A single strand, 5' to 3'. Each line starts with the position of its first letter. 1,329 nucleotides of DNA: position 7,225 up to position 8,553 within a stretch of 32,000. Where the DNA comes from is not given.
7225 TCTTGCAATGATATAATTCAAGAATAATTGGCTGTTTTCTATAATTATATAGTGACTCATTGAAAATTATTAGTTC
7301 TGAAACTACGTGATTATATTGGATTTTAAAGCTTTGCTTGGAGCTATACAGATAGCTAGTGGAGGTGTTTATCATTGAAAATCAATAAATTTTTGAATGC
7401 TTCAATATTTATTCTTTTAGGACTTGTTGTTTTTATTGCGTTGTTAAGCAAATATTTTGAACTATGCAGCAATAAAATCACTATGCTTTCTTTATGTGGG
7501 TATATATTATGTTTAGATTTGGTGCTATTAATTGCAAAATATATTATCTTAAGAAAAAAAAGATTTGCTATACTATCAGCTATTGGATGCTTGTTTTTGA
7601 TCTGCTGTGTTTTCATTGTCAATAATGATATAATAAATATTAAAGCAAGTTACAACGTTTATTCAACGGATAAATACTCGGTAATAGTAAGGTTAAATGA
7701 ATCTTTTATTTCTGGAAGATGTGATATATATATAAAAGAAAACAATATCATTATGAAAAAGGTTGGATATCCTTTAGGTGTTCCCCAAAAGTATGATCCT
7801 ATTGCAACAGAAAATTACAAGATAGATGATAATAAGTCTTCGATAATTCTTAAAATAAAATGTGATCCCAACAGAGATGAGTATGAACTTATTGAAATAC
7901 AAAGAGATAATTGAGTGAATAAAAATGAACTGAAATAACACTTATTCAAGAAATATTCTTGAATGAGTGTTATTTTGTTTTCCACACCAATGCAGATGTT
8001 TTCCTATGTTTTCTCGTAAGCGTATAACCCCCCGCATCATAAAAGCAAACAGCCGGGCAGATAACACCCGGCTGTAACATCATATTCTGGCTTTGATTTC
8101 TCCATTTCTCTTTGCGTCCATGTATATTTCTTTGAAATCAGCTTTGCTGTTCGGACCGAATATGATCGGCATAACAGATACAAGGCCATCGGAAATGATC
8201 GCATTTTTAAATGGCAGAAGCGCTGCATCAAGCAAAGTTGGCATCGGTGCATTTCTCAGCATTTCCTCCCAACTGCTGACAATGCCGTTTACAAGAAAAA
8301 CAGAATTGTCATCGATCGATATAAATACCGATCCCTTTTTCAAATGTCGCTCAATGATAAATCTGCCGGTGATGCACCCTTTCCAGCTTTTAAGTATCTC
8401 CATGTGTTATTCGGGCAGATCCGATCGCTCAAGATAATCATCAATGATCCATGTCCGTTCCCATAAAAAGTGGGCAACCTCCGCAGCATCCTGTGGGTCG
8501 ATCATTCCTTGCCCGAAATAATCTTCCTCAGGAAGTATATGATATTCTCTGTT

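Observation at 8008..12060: IS-within-IS: an IS1595-family element nested in tnpC of an IS66 element, with both target duplications preserved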

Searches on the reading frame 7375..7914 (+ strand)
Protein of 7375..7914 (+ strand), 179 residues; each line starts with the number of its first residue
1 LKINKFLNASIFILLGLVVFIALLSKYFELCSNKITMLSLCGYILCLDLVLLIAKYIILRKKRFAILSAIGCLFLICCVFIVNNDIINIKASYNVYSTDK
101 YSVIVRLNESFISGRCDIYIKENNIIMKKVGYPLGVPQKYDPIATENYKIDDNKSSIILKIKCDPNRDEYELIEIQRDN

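Call 25: find_encoding_contigs(protein=window:7375-7914:+, flank=8000, max_places=8)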
Protein window:7375-7914:+ (179 aa): 1 contig read that carries it; 1 place shown.
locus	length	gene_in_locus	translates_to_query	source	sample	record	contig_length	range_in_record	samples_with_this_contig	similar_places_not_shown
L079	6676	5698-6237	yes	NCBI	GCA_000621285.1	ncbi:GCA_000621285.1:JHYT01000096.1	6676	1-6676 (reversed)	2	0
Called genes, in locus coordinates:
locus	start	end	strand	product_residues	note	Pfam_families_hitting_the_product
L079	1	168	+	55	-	PF12762:DDE_Tnp_IS1595 (weak)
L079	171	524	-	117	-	-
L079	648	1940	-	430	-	PF13855:LRR_8 (faint), PF13306:LRR_5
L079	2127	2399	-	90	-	-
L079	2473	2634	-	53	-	-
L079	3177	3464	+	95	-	-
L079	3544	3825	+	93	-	-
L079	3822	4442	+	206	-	PF17117:DUF5104 (weak)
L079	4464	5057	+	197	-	-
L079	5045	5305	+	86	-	-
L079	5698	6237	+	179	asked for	-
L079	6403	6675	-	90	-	?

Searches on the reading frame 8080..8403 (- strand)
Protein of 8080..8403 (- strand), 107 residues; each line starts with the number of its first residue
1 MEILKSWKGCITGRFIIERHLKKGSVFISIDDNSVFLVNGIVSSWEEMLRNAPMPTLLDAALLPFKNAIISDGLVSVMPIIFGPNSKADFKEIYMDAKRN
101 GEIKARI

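Call 9: search_protein_families(library=pfam, proteins=[window:8083-8403:-], max_evalue=0.01)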
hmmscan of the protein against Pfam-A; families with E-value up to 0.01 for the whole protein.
seq(107 aa): 0 families

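Call 10: search_protein_families(library=ncbifam, proteins=[window:8083-8403:-], max_evalue=0.01)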
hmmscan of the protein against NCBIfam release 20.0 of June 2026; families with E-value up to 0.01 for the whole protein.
seq(107 aa): 0 families

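Call 19: search_protein_families(library=padloc, proteins=[window:8083-8403:-], max_evalue=1)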
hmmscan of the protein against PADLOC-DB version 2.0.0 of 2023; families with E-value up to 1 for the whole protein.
seq(107 aa): 0 families

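Call 20: search_protein_families(library=phrogs, proteins=[window:8083-8403:-], max_evalue=1)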
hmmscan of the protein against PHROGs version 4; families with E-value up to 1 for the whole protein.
seq(107 aa): 0 families

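Call 21: find_homologous_proteins(query=window:8083-8403:-)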
Query seq(107 aa) (107 aa): 92 proteins with E <= 0.001 among 99 candidates.
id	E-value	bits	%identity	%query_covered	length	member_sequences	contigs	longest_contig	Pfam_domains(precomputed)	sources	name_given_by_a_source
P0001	2.0e-62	226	99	100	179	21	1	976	-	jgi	jgi:hypothetical protein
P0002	5.5e-61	221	97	100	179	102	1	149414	-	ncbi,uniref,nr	ncbi:hypothetical protein [Ruminococcus albus]|uniref:Uncharacterized protein n=1 Tax=Ruminococcus a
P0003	1.1e-59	217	96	100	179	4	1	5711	-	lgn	-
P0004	3.4e-55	202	95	93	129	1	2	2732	-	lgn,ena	-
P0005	2.1e-53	197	89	99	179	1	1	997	-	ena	-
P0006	1.6e-52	194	84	96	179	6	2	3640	-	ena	-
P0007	4.3e-52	193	84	99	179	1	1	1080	-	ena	-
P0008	1.9e-51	190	82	99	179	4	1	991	-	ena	-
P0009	3.0e-51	190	82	99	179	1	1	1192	-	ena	-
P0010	7.1e-51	189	80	99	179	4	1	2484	-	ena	-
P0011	3.6e-50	186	83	96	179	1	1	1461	-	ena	-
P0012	6.1e-49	182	78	99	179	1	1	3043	-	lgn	-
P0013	1.8e-47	178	79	99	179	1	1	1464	-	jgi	jgi:hypothetical protein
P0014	6.2e-46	173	76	96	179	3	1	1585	-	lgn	-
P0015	1.8e-43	165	75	99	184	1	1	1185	-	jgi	jgi:hypothetical protein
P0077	8.7e-26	108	54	96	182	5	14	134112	-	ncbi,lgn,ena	-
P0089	1.3e-14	72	57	64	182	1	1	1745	PF07929.17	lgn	-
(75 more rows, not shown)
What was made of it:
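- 8080..8619 (-): Passenger gene orf179, helical N-domain plus beta-barrel, function unknown. It is a pseudogene here: codon 71 is TAA (8407-8409) where relatives have GAA. Its ATG overlaps the tnpC end by 11 nt. About 90 homologs of 178-184 aa (call 21).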

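Call 27: find_encoding_contigs(protein=P0002, flank=6000, max_places=6)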
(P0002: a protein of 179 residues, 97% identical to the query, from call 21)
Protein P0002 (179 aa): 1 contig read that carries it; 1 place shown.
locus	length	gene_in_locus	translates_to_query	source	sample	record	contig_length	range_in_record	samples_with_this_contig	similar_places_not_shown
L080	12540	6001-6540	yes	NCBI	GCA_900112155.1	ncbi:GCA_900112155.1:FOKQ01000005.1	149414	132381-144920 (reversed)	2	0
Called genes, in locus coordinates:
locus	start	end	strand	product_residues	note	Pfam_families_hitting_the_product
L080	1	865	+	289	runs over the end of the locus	-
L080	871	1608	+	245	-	PF14243:R2K_3, PF18299:R2K_2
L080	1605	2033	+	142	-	-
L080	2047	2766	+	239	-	PF02463:SMC_N (weak), PF13175:AAA_15 (weak), PF13476:AAA_23, PF13555:AAA_29 (weak), PF00005:ABC_tran (weak), PF13304:AAA_21 (weak), PF13175:AAA_15 (weak), PF13304:AAA_21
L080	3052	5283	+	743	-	-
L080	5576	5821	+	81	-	-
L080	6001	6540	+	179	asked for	-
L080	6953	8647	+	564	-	PF03382:DUF285, PF12799:LRR_4 (faint), PF13855:LRR_8 (faint), PF23952:LRR_EndoS (faint), PF13306:LRR_5 (weak), PF03382:DUF285, PF13306:LRR_5 (weak), PF03382:DUF285, +2 more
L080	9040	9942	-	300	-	PF00294:PfkB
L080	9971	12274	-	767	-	PF02687:FtsX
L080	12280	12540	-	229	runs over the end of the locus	PF02463:SMC_N (weak), PF00005:ABC_tran, PF13304:AAA_21 (faint)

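Call 28: find_encoding_contigs(protein=P0077, flank=5000, max_places=8)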
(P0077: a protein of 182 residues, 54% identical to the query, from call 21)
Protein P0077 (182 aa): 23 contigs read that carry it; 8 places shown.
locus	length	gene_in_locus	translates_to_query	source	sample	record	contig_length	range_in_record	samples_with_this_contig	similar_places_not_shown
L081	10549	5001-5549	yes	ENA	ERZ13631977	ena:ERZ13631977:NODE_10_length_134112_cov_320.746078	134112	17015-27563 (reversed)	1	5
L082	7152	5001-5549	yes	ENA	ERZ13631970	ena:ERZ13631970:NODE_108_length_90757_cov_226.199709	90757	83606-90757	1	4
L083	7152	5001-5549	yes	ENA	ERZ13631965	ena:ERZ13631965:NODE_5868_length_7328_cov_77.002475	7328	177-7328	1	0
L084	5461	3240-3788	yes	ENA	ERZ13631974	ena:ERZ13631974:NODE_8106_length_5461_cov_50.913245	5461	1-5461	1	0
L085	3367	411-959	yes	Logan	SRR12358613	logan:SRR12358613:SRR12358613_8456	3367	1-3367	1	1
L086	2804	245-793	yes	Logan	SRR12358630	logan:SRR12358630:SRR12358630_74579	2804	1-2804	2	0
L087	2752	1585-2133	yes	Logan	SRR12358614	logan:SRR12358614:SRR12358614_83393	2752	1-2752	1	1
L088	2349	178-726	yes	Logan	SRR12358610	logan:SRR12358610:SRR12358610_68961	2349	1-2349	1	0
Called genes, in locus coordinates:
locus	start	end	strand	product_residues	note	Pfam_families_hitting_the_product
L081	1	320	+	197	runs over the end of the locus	PF00149:Metallophos, PF12850:Metallophos_2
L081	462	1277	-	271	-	PF02152:FolB, PF01288:HPPK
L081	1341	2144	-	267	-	PF00809:Pterin_bind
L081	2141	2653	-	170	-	PF01966:HD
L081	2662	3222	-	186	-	PF01227:GTP_cyclohydroI, PF14489:QueF (weak)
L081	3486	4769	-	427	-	PF08245:Mur_ligase_M, PF02875:Mur_ligase_C, PF27239:FOL3_C (weak)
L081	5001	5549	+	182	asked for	-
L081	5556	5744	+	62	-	-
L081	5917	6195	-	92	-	PF15738:YafQ_toxin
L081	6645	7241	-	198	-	PF01420:Methylase_S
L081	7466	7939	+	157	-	PF13151:DUF3990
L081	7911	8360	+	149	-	-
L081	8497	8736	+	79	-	-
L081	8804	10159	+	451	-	PF06245:DUF1015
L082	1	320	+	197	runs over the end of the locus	PF00149:Metallophos, PF12850:Metallophos_2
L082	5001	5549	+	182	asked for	-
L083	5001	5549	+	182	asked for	-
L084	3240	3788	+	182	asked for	-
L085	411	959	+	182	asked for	-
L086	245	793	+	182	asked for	-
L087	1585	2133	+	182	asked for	-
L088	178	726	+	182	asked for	-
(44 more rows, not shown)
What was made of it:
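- Closest known: Transporter IS. Different: Free-standing homologs also exist outside any IS (call 28).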

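Call 32: search_solved_structures(query=A1, max_evalue=1)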
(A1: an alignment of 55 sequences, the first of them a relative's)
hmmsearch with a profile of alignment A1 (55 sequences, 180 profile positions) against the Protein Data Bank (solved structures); distinct sequences matched with E-value up to 1: 3.
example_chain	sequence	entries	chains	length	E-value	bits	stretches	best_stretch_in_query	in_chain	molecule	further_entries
2z0t_A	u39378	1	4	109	0.016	18.3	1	67-125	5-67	Putative uncharacterized protein PH0355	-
8a22_AJ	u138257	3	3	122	0.32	14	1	34-95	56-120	mL64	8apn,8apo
8a22_Yi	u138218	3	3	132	0.49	13.4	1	34-95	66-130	mS114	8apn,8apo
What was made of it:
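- Tried and rejected: the PDB profile search gave only a weak PH0355 hit, E = 0.016 (call 32);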

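Call 33: search_protein_families(library=pfam, proteins=[P0001, P0077, P0089], max_evalue=1)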
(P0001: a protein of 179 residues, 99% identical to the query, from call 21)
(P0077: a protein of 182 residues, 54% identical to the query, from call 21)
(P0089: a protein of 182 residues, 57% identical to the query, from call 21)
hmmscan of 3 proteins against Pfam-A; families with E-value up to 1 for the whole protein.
P0001 (179 aa): 1 family
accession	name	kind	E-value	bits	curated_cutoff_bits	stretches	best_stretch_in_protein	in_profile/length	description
PF08465.15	Herpes_TK_C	-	0.11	12.7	21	1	164-178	12-26/33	Thymidine kinase from Herpesvirus C-terminal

P0077 (182 aa): 0 families

P0089 (182 aa): 2 families
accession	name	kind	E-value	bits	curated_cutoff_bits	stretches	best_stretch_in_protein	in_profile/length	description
PF07929.16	PRiA4_ORF3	-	3.3e-11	43.6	26.6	1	100-182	16-98/173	Plasmid pRiA4b ORF-3-like protein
PF00788.29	RA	-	0.16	13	21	1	91-129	4-47/93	Ras association (RalGDS/AF-6) domain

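Call 43: predict_structure(alignment_id=A1)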
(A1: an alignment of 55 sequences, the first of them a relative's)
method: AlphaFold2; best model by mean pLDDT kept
length: 179 residues; sequences in the alignment: 55
mean_pLDDT: 96.0   pTM: 0.90
mean pLDDT of the five models: 96.0, 95.4, 95.3, 94.8, 94.6
residues with pLDDT >= 90: 168; 70-90: 11; 50-70: 0; < 50: 0
segments of 3 or more residues with pLDDT < 50: none
pLDDT, mean of each block of 10 residues (from residue 1): 98 98 96 90 96 98 96 98 98 96 98 96 90 97 94 94 98 96
secondary structure, 60 per line:
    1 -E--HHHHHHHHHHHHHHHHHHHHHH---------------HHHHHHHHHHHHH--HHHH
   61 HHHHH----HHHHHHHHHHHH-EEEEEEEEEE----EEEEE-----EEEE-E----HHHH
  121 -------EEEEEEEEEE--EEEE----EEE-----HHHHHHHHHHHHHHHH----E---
elements in order: H5-26 H42-54 H57-65 H70-81 E83-92 E97-101 E107-110 H117-120 E128-137 E140-143 E148-150 H156-171
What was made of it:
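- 8080..8619 (-): The model has pLDDT 96 (call 43).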

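Call 47: fold_search(model_id=the predicted structure, library=pdb)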
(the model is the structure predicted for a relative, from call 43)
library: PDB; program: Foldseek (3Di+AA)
matches with E <= 10: 883; with E <= 0.001: 0
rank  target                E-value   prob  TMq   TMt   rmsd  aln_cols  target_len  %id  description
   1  1q46                  8.6e-03  0.93  0.24  0.24  10.0       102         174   10  crystal structure of the eIF2 alpha subunit from saccharomyces cerevisia (released 2003-10-28)
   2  3go5                  1.3e-02  0.89  0.24  0.16  13.8        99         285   16  Crystal structure of a multidomain protein with nucleic acid binding domains (sp_0946) from streptococcus pneumoniae tig (released 2009-04-07)
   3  5zh4_B                1.6e-02  0.60  0.29  0.13  14.8       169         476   14  CRYSTAL STRUCTURE OF PfKRS WITH INHIBITOR CLADO-7 (released 2018-06-27)
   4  4gop_B                1.7e-02  0.84  0.25  0.34   9.3        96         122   10  Structure and Conformational Change of a Replication Protein A Heterotrimer Bound to ssDNA (released 2012-11-28)
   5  7bt5_B                2.3e-02  0.60  0.29  0.13  15.4       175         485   13  Crystal structure of plasmodium LysRS complexing with an antitumor compound (released 2020-09-30)
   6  9pd3_O                2.5e-02  0.66  0.24  0.23   9.8        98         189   17  NER dual incision complex - DuIS (released 2026-02-18)
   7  2pqa_A                2.6e-02  0.57  0.25  0.31  10.1        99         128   12  Crystal Structure of Full-length Human RPA 14/32 Heterodimer (released 2007-11-13)
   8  4ex5_A                2.8e-02  0.57  0.26  0.13   9.6       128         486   13  Crystal structure of lysyl-tRNA synthetase LysRS from Burkholderia thailandensis bound to lysine (released 2012-05-09)
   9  6jly_L                3.0e-02  0.75  0.24  0.26   9.7        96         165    8  eIF2a - eIF2B complex (released 2019-05-01)
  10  6l4q_A                3.2e-02  0.54  0.27  0.12  15.2       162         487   14  Crystal Structure of Lysyl-tRNA Synthetase from Plasmodium falciparum complexed with L-lysine and Clado-B (released 2021-05-19)
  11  3rn2_A                4.3e-02  0.54  0.25  0.23   9.4       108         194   14  Structural Basis of Cytosolic DNA Recognition by Innate Immune Receptors (released 2012-04-25)
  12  9pdi_B                4.3e-02  0.30  0.23  0.12  13.7       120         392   10  Nub1/Fat10-processing human 26S proteasome with Rpt2 at top of spiral staircase and partially unfolded Eos (AAA+ motor (released 2025-11-19)
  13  9nb9_A                4.6e-02  0.72  0.23  0.22   9.7        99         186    6  Viral protein DP71L in complex with phosphorylated eIF2alpha (NTD) and protein phosphatase 1A (D64A), stabilized by G- (released 2025-07-09)
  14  1l1o_B                4.9e-02  0.60  0.24  0.32   9.3       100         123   12  Structure of the human Replication Protein A (RPA) trimerization core (released 2002-06-05)
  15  6agt_A                4.9e-02  0.57  0.30  0.13  14.9       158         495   13  Crystal structure of PfKRS complexed with chromone inhibitor (released 2019-03-13)
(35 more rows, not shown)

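Call 61: fold_search(model_id=the predicted structure, library=viral)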
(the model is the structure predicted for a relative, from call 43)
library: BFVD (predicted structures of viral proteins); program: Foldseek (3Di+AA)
matches with E <= 10: 731; with E <= 0.001: 0
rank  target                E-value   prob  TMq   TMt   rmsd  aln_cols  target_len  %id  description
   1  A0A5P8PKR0            1.0e-02  0.94  0.27  0.47   7.7        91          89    5  Uncharacterized protein [Stenotrophomonas phage Mendera]
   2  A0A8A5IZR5            1.3e-02  0.84  0.30  0.13  15.5       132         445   11  (no name in the UniProt tables at hand)
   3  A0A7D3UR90            1.9e-02  0.69  0.28  0.38  11.2       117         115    8  Uncharacterized protein [Fadolivirus FV1/VV64]
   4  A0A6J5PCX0            2.0e-02  0.98  0.29  0.25   3.0        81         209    7  Uncharacterized protein [uncultured Caudovirales phage]
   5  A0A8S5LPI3            2.4e-02  0.38  0.22  0.12  15.4       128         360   17  Uncharacterized protein [Myoviridae sp. ct0f722]
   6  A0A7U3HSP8            2.8e-02  0.72  0.25  0.27   8.6       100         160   11  (no name in the UniProt tables at hand)
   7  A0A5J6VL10            3.5e-02  0.80  0.24  0.19  10.0        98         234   14  S1 motif domain-containing protein [Megaviridae environmental sample]
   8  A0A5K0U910            3.5e-02  0.63  0.24  0.11   8.9       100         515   13  Exodeoxyribonuclease VII large subunit [Yasminevirus sp. GU-2018]
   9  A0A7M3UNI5            3.8e-02  0.54  0.26  0.37  10.7       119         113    6  Uncharacterized protein [Pyramimonas orientalis virus 01B]
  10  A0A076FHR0            3.8e-02  0.38  0.25  0.35  22.6       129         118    8  Uncharacterized protein [Aureococcus anophagefferens virus]
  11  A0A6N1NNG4            4.3e-02  0.84  0.26  0.17   9.2        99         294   13  Putative translation factor [Tupanvirus soda lake]
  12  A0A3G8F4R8            4.5e-02  0.85  0.24  0.54   5.2        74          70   15  (no name in the UniProt tables at hand)
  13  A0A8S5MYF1            4.5e-02  0.75  0.25  0.33   7.7        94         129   13  Uncharacterized protein [Siphoviridae sp. ctuUw41]
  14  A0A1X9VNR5            5.1e-02  0.66  0.24  0.42  10.7        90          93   12  S1 motif domain-containing protein [Mimivirus AB-566-O17]
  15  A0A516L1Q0            5.1e-02  0.35  0.19  0.21  12.0       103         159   14  (no name in the UniProt tables at hand)
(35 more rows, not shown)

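Call 63: find_encoding_contigs(protein=window:8080-8403:-, flank=5000, max_places=10)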
Protein window:8080-8403:- (107 aa): no gene with exactly this product is on record in the collection.
